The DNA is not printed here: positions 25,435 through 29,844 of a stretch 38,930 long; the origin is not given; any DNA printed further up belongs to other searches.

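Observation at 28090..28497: ADP-ribosyltransferase-like module of foreign composition inside the ejected core protein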

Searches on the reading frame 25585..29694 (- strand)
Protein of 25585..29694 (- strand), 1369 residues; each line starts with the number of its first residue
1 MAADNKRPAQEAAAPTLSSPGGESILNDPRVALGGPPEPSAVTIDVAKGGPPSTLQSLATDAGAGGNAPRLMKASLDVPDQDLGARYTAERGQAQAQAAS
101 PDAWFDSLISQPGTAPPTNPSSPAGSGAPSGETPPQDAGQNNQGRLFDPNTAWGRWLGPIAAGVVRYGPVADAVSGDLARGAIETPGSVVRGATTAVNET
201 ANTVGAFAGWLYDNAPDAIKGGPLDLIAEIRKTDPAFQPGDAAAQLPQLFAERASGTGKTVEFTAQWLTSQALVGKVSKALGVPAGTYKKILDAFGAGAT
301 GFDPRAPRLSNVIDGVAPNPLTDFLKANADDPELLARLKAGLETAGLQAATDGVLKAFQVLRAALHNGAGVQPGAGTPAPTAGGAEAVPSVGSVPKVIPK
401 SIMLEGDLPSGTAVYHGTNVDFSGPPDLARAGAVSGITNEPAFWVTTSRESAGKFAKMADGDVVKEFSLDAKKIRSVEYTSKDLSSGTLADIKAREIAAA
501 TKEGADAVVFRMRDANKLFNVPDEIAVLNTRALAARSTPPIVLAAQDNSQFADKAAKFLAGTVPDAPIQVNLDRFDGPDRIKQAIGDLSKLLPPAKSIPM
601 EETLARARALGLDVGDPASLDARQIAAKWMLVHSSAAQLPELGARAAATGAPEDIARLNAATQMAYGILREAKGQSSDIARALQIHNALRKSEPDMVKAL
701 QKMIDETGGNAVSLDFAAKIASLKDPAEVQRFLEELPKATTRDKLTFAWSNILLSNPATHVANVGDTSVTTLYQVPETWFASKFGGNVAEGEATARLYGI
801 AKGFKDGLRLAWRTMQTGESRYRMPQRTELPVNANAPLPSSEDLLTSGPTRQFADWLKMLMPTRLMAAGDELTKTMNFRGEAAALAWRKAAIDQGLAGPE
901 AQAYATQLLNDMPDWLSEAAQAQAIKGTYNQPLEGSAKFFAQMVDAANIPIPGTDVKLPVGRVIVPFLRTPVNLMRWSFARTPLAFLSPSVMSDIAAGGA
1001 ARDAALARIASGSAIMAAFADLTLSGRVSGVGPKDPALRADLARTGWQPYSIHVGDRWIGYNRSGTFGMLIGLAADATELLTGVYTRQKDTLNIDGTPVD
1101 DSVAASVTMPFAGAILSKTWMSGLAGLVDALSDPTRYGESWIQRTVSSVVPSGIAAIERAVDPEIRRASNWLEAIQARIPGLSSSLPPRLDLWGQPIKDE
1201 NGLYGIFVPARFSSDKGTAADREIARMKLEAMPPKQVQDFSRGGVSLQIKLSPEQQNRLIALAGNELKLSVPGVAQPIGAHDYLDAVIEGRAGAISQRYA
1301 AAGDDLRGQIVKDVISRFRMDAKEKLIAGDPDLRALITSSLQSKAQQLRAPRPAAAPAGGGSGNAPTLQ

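Call 5: search_protein_families(library=pfam, proteins=[window:25585-29694:-], max_evalue=1)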
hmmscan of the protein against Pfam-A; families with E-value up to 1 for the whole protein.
window:25585-29694:- (1369 aa): 2 families
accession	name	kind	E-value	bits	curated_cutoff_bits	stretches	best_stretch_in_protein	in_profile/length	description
PF18760.7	ART-PolyVal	-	0.036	15.3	31.2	1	413-473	8-62/140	ADP-Ribosyltransferase in polyvalent proteins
PF07537.17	CamS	-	0.34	10.5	25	1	478-527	123-172/316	CamS sex pheromone cAM373 precursor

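Call 6: search_protein_families(library=phrogs, proteins=[window:25585-29694:-], max_evalue=0.1)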
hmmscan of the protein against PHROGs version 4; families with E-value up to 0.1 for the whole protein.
window:25585-29694:- (1369 aa): 1 family
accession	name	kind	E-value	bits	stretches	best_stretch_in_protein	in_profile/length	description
phrog_6651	-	head and packaging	6.6e-31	108.1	1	862-1206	859-1218/1375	internal virion protein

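Call 7: search_dna_similar(query=window:25585-29694:-, collection=phages, mode=protein, max_rows=40)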
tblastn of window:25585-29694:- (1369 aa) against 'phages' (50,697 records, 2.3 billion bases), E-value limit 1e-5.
Records with a match: 40; places in all: 40; records where one place covers at least 80% of the query: 0.
Best place of each record, by identity: <60% 40.
By first word of the organism name: Pelagibacter 10; Roseobacter 9; Synechococcus 9; uncultured 4; Cyanophage 2; Caudoviricetes 2; Prochlorococcus 2; Desulfovibrio 1; Methylophilales 1.
By host as written in the record: Candidatus Pelagibacter ubique HTCC1062 7; - 6; Paracoccaceae bacterium strain FZCC0023 5; Prochlorococcus marinus SS120 2; Synechococcus sp. WH7803 2; Synechococcus sp. WH7805 2; Synechococcus sp. WH 8109 2; Synechococcus sp. CB0101 2; and 11 more.
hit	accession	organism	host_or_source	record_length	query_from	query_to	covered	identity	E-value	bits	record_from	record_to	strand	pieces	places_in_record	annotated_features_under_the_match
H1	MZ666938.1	Desulfovibrio phage ProddE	Desulfovibrio desulfuricans strain ...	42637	714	1333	45%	26.6%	1e-35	154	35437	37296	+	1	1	internal virion protein D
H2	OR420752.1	Roseobacter phage CRP-403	Paracoccaceae bacterium strain FZCC0037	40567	653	1349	51%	22.5%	2e-9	69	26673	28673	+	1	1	internal virion protein D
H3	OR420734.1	Roseobacter phage CRP-804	Paracoccaceae bacterium strain FZCC0196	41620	743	1349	44%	25.0%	2e-21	108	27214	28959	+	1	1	internal virion protein D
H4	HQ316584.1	Cyanophage SS120-1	Prochlorococcus marinus SS120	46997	753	1347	43%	23.3%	4e-11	74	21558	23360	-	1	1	internal virion protein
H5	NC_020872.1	Cyanophage SS120-1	Prochlorococcus marinus SS120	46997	753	1347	43%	23.3%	4e-11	74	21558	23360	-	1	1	internal virion protein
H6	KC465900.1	Pelagibacter phage HTVC011P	Candidatus Pelagibacter ubique HTCC1062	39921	727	1327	44%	22.9%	7e-14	83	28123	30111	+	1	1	internal virion protein D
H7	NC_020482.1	Pelagibacter phage HTVC011P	Candidatus Pelagibacter ubique HTCC1062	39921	727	1327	44%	22.9%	7e-14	83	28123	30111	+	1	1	internal virion protein D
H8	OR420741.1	Roseobacter phage CRP-118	Paracoccaceae bacterium strain FZCC0023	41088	653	1198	40%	25.1%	1e-12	79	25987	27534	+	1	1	hypothetical protein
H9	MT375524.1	Pelagibacter phage Gjalp EXVC020P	Candidatus Pelagibacter ubique HTCC1062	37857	689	1249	41%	23.4%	7e-12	77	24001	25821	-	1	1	internal virion protein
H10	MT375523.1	Pelagibacter phage Eyrgjafa EXVC018P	Candidatus Pelagibacter ubique HTCC1062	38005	689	1249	41%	23.4%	7e-12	77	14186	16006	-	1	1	internal virion protein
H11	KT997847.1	uncultured phage_Deep1-GF2-KM23-C739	0.2-5 um-sized marine plankton sample ...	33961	658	1210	40%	23.4%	1e-20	105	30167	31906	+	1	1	internal virion protein D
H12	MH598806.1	Pelagibacter phage HTVC119P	Candidatus Pelagibacter sp. HTCC7211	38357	623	1151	39%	24.1%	1e-8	66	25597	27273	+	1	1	internal virion protein D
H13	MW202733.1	Caudoviricetes sp.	Manatee Spring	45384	749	1197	33%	28.4%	1e-28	131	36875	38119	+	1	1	hypothetical protein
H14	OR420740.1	Roseobacter phage CRP-114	Paracoccaceae bacterium strain FZCC0023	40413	708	1196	36%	25.1%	2e-16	92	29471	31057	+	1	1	internal virion protein D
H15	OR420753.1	Pelagibacter phage HTVC041P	Candidatus Pelagibacter ubique HTCC1063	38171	727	1256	39%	22.4%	8e-15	86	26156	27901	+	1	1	internal virion protein D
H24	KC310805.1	Synechococcus phage S-CBP42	Synechococcus sp. WH7803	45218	751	1127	28%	24.9%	4e-13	81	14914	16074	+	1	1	internal virion protein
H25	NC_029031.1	Synechococcus phage S-CBP42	Synechococcus sp. WH7803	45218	751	1127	28%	24.9%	4e-13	81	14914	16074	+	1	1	internal virion protein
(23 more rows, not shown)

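Call 28: find_related_loci(query=window:25585-29694:-, collection=genome_contigs, flank=6000)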
Query window:25585-29694:- (1369 aa) in genome_contigs; peptide patterns used: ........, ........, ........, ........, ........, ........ (x = any residue, [..] = any of these).
62 stretches matched a pattern, but none encodes a relative of the query by tblastn (E <= 1e-3).

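Call 29: find_related_loci(query=window:25585-29694:-, collection=viral_contigs, flank=6000)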
Query window:25585-29694:- (1369 aa) in viral_contigs; peptide patterns used: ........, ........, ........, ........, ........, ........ (x = any residue, [..] = any of these).
2 stretches matched a pattern, but none encodes a relative of the query by tblastn (E <= 1e-3).

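Call 30: find_homologous_proteins(query=window:25585-29694:-, max_evalue=0.00001)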
Query window:25585-29694:- (1369 aa): 14 proteins with E <= 0.00001 among 8000 candidates.
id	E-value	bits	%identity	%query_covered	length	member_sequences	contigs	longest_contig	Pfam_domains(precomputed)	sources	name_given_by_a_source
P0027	0.0e+0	3003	100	100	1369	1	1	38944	-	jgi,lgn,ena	-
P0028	0.0e+0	1257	58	60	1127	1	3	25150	-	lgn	-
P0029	0.0e+0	1229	56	60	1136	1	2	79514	-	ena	-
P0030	0.0e+0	1214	57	60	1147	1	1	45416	-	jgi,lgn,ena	-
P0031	0.0e+0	1069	54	59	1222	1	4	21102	-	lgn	-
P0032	0.0e+0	1061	54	61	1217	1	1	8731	-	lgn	-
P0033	1.8e-276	939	44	63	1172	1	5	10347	-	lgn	-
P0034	4.2e-206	706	38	60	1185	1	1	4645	-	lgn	-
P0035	3.3e-103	365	32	59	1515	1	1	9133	PF06414.19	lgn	-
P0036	5.6e-80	288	29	56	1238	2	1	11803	-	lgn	-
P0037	5.0e-62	228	30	44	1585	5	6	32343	-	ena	-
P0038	3.5e-51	192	29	44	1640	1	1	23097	PF00565.24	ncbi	ncbi:MAG: thermonuclease family protein [Croceibacterium sp.]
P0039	1.6e-34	137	27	53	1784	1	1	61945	PF18760.8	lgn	-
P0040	4.0e-12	63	24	42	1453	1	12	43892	-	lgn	-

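Call 33: search_protein_families(library=pfam, proteins=[P0035, P0036, P0037, P0038, P0039, P0040], max_evalue=0.01)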
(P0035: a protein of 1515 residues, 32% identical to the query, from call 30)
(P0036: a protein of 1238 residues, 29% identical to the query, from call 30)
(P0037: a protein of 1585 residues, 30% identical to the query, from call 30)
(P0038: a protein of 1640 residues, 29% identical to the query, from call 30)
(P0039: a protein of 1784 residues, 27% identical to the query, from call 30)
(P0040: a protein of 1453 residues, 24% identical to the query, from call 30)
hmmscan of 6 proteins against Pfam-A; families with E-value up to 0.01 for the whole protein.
P0035 (1515 aa): 1 family
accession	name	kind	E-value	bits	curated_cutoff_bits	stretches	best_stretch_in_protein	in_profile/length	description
PF06414.18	Zeta_toxin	-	1.1e-11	45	22.3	1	442-520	96-177/199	Zeta toxin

P0036 (1238 aa): 0 families

P0037 (1585 aa): 0 families

P0038 (1640 aa): 1 family
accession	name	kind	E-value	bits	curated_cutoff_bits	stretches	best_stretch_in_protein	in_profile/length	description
PF00565.23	SNase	-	1.2e-06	29.4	21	1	62-166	3-103/107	Staphylococcal nuclease homologue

P0039 (1784 aa): 2 families
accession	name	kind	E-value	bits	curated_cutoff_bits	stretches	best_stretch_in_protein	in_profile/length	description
PF18760.7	ART-PolyVal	-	5.6e-09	37.3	31.2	1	503-600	8-98/140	ADP-Ribosyltransferase in polyvalent proteins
PF13151.12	DUF3990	-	0.0046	17.1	32.2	0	504-547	3-43/152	Protein of unknown function (DUF3990)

P0040 (1453 aa): 0 families

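Call 44: find_encoding_contigs(protein=P0027, flank=3000, max_places=3)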
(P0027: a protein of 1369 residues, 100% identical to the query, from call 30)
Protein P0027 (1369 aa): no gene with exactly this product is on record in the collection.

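Call 45: find_encoding_contigs(protein=P0039, flank=10000, max_places=2)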
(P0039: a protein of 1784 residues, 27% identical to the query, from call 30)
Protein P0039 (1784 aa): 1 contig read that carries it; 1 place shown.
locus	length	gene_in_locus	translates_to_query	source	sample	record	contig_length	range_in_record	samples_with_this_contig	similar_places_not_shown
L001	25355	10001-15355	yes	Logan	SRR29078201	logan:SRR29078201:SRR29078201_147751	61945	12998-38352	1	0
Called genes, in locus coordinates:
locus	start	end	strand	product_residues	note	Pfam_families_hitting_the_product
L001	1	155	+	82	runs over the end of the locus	-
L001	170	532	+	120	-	-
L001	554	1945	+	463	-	-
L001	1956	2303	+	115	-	PF21628:Gp10-like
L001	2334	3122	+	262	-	-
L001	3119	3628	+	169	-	PF13392:HNH_3, PF00847:AP2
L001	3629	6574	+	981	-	PF16190:E1_FCCH (weak)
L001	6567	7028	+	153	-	-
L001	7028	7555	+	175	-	-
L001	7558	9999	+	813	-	-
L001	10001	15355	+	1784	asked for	PF18760:ART-PolyVal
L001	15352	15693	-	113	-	-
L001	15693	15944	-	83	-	-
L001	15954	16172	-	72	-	-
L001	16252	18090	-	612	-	PF12236:Head-tail_con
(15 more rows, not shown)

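Call 50: find_encoding_contigs(protein=P0035, flank=6000, max_places=2)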
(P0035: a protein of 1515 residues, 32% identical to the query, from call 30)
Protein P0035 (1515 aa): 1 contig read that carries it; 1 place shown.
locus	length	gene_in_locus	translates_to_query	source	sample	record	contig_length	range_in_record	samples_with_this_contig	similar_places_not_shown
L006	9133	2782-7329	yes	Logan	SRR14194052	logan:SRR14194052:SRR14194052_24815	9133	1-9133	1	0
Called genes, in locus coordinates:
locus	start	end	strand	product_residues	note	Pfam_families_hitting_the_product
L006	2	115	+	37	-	?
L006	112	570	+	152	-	-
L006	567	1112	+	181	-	PF24072:T7_gp14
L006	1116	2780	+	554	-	-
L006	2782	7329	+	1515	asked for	PF06414:Zeta_toxin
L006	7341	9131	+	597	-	?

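Call 57: search_solved_structures(query=A4, max_evalue=1, show_alignments=0)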
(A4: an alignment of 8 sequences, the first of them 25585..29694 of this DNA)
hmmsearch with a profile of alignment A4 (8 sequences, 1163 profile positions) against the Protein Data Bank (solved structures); distinct sequences matched with E-value up to 1: 0.

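Call 91: find_encoding_contigs(protein=P0029, flank=8000, max_places=1)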
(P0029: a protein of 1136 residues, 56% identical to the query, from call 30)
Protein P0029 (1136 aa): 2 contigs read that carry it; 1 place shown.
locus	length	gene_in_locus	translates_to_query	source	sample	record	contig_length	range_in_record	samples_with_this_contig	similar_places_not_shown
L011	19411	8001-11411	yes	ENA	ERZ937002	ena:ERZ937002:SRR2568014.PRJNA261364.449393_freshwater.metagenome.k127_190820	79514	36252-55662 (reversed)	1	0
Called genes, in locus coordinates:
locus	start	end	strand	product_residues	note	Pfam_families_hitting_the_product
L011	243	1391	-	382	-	PF14659:Phage_int_SAM_3, PF00589:Phage_integrase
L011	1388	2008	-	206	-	-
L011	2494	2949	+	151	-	-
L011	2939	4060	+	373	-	PF13481:AAA_25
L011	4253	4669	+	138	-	PF03592:Terminase_2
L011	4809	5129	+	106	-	-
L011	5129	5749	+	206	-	-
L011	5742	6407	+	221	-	-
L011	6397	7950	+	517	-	-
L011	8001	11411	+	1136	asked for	-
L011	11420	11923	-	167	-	-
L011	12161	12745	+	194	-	-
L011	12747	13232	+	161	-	-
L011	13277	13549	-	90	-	-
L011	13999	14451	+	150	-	PF07310:PAS_5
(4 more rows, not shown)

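Call 92: find_encoding_contigs(protein=P0028, flank=8000, max_places=1)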
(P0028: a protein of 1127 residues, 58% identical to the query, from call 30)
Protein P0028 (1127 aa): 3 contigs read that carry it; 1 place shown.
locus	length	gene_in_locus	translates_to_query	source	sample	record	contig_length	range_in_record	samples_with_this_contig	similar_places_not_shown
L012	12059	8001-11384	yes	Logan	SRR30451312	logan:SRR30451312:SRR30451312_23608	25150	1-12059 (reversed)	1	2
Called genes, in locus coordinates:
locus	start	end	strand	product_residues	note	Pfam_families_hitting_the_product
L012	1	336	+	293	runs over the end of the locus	PF19821:Phage_capsid_2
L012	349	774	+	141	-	-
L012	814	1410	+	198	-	-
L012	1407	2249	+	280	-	-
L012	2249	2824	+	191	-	-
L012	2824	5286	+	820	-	PF16190:E1_FCCH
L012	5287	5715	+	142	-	-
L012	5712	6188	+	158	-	-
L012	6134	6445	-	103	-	-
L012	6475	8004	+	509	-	-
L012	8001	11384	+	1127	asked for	-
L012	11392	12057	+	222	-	?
